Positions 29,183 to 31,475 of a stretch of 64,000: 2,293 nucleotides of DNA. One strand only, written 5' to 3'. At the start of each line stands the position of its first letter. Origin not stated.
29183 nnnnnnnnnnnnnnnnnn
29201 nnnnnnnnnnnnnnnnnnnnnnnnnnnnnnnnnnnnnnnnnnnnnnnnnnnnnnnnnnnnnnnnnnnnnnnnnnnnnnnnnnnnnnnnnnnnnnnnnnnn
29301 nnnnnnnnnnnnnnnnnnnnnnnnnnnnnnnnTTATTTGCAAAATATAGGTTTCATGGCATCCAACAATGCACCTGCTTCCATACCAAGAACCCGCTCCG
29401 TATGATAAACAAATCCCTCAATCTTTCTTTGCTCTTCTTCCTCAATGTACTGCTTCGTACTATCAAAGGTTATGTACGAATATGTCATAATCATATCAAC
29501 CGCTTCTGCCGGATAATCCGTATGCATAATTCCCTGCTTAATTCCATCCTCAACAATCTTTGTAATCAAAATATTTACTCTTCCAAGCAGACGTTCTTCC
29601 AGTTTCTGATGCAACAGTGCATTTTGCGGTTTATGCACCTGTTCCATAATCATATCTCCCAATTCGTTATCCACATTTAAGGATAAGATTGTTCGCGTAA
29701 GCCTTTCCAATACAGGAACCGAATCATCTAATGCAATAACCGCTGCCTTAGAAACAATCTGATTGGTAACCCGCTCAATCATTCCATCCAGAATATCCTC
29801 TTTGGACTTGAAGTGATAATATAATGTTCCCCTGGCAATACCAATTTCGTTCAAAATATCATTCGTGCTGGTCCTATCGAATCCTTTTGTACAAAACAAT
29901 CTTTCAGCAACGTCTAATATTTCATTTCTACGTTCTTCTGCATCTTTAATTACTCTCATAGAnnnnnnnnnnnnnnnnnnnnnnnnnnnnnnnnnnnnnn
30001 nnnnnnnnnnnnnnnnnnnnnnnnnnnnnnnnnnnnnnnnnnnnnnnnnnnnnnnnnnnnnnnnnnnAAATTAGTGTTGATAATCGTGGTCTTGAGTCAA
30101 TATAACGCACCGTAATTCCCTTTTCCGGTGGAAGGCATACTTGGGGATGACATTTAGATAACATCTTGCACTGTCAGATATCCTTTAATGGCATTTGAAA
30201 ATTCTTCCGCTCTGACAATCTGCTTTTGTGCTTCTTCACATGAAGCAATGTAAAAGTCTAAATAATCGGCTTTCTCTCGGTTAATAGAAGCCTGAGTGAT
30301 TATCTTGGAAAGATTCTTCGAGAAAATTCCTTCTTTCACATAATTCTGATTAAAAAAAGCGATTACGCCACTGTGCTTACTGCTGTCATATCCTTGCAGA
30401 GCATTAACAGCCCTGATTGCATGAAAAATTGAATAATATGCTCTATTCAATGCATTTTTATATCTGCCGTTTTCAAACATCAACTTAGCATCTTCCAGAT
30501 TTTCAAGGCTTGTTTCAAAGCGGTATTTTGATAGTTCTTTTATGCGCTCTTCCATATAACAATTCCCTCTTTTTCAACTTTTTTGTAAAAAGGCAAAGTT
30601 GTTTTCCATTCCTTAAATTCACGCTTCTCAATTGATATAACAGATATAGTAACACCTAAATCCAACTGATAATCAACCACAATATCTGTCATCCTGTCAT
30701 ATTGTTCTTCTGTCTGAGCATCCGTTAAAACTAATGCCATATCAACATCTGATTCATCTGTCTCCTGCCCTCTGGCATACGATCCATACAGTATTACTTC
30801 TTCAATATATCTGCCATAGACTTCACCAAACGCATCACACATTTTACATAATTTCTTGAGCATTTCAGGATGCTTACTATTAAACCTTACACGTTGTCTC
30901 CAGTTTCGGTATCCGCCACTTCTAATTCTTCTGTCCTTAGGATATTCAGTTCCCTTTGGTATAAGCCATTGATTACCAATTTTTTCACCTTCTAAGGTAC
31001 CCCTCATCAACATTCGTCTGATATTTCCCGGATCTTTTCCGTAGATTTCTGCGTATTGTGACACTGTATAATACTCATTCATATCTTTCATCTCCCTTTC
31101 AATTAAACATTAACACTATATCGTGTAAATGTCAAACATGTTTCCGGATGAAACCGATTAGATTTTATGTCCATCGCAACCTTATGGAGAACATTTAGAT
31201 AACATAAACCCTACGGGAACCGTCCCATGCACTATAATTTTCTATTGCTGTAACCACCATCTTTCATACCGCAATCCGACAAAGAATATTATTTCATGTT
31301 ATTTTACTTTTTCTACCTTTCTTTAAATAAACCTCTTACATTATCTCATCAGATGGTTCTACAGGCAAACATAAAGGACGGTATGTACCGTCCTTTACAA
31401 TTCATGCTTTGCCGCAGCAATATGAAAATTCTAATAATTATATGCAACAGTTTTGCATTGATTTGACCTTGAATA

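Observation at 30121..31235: HEPN/MNT toxin-antitoxin pair as a discrete ~1 kb cassette bounded by 19-bp direct repeats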

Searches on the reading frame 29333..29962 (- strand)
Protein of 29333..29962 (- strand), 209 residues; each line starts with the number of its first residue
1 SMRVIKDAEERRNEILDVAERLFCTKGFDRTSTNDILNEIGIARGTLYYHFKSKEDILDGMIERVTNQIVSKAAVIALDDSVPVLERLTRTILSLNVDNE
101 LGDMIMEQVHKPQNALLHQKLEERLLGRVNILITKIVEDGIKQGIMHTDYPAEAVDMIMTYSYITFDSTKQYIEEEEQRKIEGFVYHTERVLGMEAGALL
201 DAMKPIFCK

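Call 6: search_protein_families(library=pfam, proteins=[window:29333-29962:-], max_evalue=0.01)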
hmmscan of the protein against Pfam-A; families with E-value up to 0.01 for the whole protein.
window:29333-29962:- (209 aa): 3 families
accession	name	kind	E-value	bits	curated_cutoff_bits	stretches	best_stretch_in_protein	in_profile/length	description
PF00440.29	TetR_N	-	9.9e-17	60.9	24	1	15-59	1-45/47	Bacterial regulatory proteins, tetR family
PF21303.2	TetR_C_39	-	1.2e-09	39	27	1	107-169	11-73/92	Tetracyclin repressor-like, C-terminal domain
PF13022.12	HTH_Tnp_1_2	-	0.0087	16.6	27.9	0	21-58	17-53/122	Helix-turn-helix of insertion element transposase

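Call 8: find_encoding_contigs(protein=window:29333-29962:-, flank=6000, max_places=10)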
Protein window:29333-29962:- (209 aa): no gene with exactly this product is on record in the collection.

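Call 11: find_encoding_contigs(protein=window:29333-29959:-, flank=6000, max_places=10)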
Protein window:29333-29959:- (208 aa): 1 contig read that carries it; 1 place shown.
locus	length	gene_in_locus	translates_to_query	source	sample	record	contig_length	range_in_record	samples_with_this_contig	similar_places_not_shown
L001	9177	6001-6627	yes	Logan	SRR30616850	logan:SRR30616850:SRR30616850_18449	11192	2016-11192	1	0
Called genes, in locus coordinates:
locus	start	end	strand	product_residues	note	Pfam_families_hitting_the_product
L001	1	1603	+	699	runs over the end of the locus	-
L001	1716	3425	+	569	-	PF04932:Wzy_C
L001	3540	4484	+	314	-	PF23750:RsgI_M, PF00684:DnaJ_CXXCXGXG (faint)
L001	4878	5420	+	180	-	PF12728:HTH_17 (faint), PF01909:NTP_transf_2, PF18765:Polbeta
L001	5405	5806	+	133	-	PF05168:HEPN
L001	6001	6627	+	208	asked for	PF00440:TetR_N, PF21303:TetR_C_39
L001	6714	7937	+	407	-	PF05977:MFS_3, PF07690:MFS_1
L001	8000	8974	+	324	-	PF03881:Fructosamin_kin, PF01636:APH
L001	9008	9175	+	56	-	?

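Call 17: find_related_loci(query=window:29333-29959:-, collection=genome_contigs, flank=8000)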
Query window:29333-29959:- (208 aa) in genome_contigs; peptide patterns used: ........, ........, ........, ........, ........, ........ (x = any residue, [..] = any of these).
599 stretches matched a pattern (row limit reached: there are more); 582 encode a relative of the query (tblastn E <= 1e-3); the best 80 are kept; 80 distinct loci.
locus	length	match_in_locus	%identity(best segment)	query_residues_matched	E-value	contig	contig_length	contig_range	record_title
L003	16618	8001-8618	85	1-206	7e-122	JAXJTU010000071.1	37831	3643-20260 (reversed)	MAG: Agathobacter sp. isolate DOME_MAG_4607 4607_C0312_k141_332984, whole genome shotgun sequence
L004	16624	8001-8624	83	1-208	3e-118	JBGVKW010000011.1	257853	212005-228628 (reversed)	MAG: Agathobacter sp. isolate fecal_MAG_296 fecal_MAG_296_contig_0011, whole genome shotgun sequence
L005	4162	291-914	84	1-208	9e-120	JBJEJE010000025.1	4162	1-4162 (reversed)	MAG: Lachnospiraceae bacterium isolate PUUB56_bin.030 NODE_13826_length_4162_cov_15.032140, whole genome shotgun sequenc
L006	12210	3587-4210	84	1-208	2e-117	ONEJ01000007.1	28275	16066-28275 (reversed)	uncultured Lachnospiraceae bacterium isolate RUG231 genome assembly, contig: k87_1903875, whole genome shotgun sequence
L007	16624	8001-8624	83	1-208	1e-116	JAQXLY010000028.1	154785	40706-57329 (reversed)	MAG: Lachnospiraceae bacterium isolate SUG1314 k141_355523, whole genome shotgun sequence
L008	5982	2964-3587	82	1-208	8e-117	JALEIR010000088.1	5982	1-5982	MAG: Lachnospiraceae bacterium isolate SUG40 k141_7461346, whole genome shotgun sequence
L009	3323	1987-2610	82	1-208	6e-119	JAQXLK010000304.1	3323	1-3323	MAG: Clostridiales bacterium isolate SUG1301 k141_2918956, whole genome shotgun sequence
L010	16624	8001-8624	79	1-208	3e-115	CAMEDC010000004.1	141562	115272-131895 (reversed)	MAG: uncultured Lachnospiraceae bacterium isolate SRR11489746_bin.7_metaWRAP_v1.3_MAG genome assembly, contig: ERZ114667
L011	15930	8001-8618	81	1-206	4e-113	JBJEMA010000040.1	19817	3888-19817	MAG: Lachnospiraceae bacterium isolate EHIM01_bin.010 NODE_234_length_19817_cov_10.496559, whole genome shotgun sequence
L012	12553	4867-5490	80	1-208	7e-113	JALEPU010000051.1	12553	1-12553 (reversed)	MAG: Lachnospiraceae bacterium isolate SUG225 k141_4971559, whole genome shotgun sequence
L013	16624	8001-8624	70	1-208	7e-102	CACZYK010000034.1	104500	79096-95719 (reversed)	MAG: uncultured Clostridium sp. isolate RUG13060 genome assembly, contig: RUG13060_asm_34, whole genome shotgun sequence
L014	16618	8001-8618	66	1-206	1e-90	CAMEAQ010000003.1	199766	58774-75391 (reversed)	MAG: uncultured bacterium isolate SRR15057927_bin.7_metaWRAP_v1.3_MAG genome assembly, contig: ERZ10407400.16, whole gen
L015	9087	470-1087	66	1-206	9e-91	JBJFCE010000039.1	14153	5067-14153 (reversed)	MAG: Lachnospiraceae bacterium isolate PUUB56_bin.002 NODE_2546_length_14153_cov_20.415662, whole genome shotgun sequenc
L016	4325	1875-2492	65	1-206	7e-88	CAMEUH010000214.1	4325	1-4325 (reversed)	MAG: uncultured Eubacteriaceae bacterium isolate SRR15057922_bin.16_metaWRAP_v1.3_MAG genome assembly, contig: ERZ104074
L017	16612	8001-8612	65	1-204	2e-86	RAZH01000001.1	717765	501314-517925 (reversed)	Bacterium 1XD42-54 strain 1XD42-54 Scaffold1_1, whole genome shotgun sequence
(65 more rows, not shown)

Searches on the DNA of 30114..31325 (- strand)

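Call 47: search_dna_similar(query=window:30114-31325:-, collection=plasmids, mode=distant, max_rows=15)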
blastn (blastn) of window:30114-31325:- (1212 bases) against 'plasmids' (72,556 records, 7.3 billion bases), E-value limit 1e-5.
No match.

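Call 48: search_dna_similar(query=window:30114-31325:-, collection=phages, mode=distant, max_rows=15)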
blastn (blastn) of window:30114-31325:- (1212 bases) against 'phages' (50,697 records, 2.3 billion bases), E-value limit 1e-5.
No match.

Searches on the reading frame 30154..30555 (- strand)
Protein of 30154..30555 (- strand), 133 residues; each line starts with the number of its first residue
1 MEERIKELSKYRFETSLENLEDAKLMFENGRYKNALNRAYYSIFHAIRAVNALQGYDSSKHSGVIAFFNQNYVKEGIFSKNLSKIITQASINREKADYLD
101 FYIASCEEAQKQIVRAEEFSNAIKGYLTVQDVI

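Call 6: search_protein_families(library=pfam, proteins=[window:30154-30555:-], max_evalue=0.01)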
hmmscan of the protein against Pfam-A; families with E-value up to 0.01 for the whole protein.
window:30154-30555:- (133 aa): 1 family
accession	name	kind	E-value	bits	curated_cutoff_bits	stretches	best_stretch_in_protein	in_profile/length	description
PF05168.19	HEPN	-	1.1e-19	71.1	22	1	11-124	3-115/117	HEPN domain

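Call 55: search_solved_structures(query=window:30154-30555:-, max_evalue=1, show_alignments=2)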
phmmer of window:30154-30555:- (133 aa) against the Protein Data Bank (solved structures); distinct sequences matched with E-value up to 1: 7.
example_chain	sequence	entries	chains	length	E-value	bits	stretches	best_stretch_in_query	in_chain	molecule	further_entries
9xbd_A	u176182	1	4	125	3.3e-10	43.5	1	9-126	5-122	HEPN domain-containing protein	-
9xbc_A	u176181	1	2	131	1.2e-09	41.7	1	9-126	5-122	HEPN domain-containing protein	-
2hsb_A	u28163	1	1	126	5.8e-09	39.4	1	15-122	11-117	Hypothetical UPF0332 protein AF0298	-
3zc0_A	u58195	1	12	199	0.04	17.4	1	81-129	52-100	AFTRAX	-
3zc1_A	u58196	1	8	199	0.04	17.4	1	81-129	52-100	AFTRAX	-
1eku_A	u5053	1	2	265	0.047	17.2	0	39-112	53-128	Interferon gamma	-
1fyh_A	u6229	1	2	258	0.15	15.5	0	39-104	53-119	Interferon gamma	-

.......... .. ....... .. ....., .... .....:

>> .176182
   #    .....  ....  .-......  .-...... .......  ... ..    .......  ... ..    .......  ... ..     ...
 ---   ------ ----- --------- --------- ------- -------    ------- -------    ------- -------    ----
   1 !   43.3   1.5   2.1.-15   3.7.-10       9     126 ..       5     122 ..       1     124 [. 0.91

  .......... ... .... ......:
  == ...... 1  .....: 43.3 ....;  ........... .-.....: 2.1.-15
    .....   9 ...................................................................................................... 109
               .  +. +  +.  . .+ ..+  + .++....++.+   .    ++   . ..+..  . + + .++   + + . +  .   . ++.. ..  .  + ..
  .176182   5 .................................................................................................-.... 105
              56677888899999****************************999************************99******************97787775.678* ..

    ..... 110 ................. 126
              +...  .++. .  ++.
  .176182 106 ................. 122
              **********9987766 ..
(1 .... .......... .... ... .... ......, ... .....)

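Call 70: search_protein_families(library=padloc, proteins=[window:30154-30555:-], max_evalue=0.01)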
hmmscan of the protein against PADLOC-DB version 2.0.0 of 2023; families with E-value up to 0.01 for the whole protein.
window:30154-30555:- (133 aa): 0 families

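Call 71: search_protein_families(library=ncbifam, proteins=[window:30154-30555:-], max_evalue=0.01)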
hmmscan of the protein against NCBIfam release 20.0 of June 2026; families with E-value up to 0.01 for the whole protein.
window:30154-30555:- (133 aa): 0 families
